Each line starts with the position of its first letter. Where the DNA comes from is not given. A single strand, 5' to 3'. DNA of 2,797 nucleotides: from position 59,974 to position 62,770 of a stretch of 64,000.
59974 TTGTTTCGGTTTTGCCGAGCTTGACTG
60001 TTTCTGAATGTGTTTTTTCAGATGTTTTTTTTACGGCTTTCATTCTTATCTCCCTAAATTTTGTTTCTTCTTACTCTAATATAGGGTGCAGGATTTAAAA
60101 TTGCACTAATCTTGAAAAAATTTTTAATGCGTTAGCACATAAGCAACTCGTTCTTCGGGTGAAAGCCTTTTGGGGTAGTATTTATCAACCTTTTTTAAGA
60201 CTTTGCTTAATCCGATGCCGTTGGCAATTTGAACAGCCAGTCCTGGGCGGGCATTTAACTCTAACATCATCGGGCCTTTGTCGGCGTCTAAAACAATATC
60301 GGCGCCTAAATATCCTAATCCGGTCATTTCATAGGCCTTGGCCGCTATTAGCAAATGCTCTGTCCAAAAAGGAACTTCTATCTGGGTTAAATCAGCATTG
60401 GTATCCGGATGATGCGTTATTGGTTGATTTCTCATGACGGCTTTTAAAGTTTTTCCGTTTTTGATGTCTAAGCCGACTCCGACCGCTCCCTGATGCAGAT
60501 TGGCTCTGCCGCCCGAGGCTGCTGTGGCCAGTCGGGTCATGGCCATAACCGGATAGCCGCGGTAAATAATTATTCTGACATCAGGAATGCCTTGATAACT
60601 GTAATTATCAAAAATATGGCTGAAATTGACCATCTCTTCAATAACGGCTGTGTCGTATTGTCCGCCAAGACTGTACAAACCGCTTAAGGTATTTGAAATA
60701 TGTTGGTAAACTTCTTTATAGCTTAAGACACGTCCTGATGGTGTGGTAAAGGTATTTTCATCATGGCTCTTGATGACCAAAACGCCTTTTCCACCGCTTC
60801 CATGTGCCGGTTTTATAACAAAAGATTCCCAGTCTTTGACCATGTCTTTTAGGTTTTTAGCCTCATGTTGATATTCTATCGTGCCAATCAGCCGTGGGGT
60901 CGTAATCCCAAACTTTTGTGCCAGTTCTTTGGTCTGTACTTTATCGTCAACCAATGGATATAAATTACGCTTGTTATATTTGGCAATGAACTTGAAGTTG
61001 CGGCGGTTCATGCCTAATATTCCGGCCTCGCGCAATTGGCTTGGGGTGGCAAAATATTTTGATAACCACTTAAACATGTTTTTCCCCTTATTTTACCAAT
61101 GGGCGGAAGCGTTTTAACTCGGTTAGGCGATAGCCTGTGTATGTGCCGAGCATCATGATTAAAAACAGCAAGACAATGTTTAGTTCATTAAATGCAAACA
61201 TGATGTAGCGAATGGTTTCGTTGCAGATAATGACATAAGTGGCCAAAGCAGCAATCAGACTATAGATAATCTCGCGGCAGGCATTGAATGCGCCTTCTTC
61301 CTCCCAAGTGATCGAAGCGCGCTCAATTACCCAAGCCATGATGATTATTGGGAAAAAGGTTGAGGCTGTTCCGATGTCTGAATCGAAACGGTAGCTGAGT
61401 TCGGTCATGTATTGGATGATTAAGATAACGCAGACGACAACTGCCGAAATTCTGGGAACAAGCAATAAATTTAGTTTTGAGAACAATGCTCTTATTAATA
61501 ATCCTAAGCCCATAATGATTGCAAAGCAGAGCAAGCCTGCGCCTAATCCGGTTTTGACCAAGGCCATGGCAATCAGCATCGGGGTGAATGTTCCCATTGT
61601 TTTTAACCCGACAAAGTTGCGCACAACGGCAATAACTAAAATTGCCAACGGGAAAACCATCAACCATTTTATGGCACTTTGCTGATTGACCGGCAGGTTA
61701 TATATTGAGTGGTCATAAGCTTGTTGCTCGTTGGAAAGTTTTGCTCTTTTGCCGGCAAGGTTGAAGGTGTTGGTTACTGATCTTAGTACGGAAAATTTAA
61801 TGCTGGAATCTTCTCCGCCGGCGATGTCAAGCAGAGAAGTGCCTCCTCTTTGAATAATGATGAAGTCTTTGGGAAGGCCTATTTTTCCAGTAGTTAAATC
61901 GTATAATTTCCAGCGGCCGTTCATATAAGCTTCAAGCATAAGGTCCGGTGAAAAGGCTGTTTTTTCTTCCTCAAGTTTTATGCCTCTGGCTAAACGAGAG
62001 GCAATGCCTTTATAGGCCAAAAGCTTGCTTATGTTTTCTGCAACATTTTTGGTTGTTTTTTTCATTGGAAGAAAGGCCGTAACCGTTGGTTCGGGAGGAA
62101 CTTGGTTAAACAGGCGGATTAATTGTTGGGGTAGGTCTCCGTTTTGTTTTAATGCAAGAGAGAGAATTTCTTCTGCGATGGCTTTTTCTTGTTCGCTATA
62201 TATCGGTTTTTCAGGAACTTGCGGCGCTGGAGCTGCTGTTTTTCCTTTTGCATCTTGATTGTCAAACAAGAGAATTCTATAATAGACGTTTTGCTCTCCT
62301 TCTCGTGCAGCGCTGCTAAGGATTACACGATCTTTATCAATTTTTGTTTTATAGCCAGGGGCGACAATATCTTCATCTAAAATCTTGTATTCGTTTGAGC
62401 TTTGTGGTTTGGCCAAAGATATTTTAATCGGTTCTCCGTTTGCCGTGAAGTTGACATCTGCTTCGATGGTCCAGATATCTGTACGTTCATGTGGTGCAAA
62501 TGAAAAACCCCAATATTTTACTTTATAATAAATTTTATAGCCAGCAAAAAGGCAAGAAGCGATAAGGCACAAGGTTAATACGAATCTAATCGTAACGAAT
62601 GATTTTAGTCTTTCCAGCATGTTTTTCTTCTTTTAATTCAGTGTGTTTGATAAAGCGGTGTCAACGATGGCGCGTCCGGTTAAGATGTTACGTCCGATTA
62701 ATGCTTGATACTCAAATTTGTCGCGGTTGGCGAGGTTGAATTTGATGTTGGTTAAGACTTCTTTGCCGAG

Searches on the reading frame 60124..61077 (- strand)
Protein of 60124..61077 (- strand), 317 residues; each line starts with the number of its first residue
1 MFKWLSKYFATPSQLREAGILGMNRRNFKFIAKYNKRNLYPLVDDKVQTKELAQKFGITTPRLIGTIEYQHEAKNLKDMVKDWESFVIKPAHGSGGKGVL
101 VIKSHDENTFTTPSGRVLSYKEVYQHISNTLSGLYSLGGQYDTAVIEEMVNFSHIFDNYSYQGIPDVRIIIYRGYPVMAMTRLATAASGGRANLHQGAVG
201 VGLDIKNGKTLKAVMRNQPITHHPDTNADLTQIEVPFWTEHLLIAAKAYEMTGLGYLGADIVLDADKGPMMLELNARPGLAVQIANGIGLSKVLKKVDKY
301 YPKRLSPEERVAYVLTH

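Call 70: search_protein_families(library=pfam, proteins=[window:60124-61077:-], max_evalue=0.0001)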
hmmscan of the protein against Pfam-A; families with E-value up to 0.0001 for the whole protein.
window:60124-61077:- (317 aa): 5 families
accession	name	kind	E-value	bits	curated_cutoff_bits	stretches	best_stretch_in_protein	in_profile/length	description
PF14397.11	ATPgrasp_ST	-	1.3e-91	307.1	31.4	1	26-299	2-278/278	Sugar-transfer associated ATP-grasp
PF14398.11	ATPgrasp_YheCD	-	5e-12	46.1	26.8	1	45-127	11-92/255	YheC/D like ATP-grasp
PF08443.16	RimK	-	3e-11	43.7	21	0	243-285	133-175/188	RimK-like ATP-grasp domain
PF02955.21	GSH-S_ATP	-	2e-08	34.3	23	0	70-109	18-57/175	Prokaryotic glutathione synthetase, ATP-grasp domain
PF02655.19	ATP-grasp_3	-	1.1e-07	32.5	23.2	0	44-113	2-61/160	ATP-grasp domain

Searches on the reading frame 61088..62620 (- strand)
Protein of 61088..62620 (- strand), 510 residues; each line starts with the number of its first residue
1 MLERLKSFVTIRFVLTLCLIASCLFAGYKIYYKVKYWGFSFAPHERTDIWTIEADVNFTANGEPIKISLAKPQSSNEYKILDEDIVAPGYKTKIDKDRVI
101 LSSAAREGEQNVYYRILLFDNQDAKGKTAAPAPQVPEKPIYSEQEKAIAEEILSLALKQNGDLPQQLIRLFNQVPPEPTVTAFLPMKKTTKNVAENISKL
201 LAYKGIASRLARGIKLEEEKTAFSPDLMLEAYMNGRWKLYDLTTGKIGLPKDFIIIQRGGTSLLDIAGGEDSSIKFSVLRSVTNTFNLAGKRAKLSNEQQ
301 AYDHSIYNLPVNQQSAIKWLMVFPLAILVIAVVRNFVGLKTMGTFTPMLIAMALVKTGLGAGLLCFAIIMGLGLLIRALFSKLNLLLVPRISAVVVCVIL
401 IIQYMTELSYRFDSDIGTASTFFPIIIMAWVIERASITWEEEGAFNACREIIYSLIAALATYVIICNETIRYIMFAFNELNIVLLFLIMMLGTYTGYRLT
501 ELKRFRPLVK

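Call 70: search_protein_families(library=pfam, proteins=[window:61088-62620:-], max_evalue=0.0001)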
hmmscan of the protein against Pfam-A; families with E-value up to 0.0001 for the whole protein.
window:61088-62620:- (510 aa): 2 families
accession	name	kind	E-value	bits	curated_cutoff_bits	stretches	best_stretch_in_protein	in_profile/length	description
PF14402.11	7TM_transglut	-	2e-81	273.6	25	1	262-508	2-247/248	7 transmembrane helices usually fused to an inactive transglutaminase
PF14400.11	Transglut_i_TM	-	4.7e-28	98.6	25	1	32-180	1-154/161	Inactive transglutaminase fused to 7 transmembrane helices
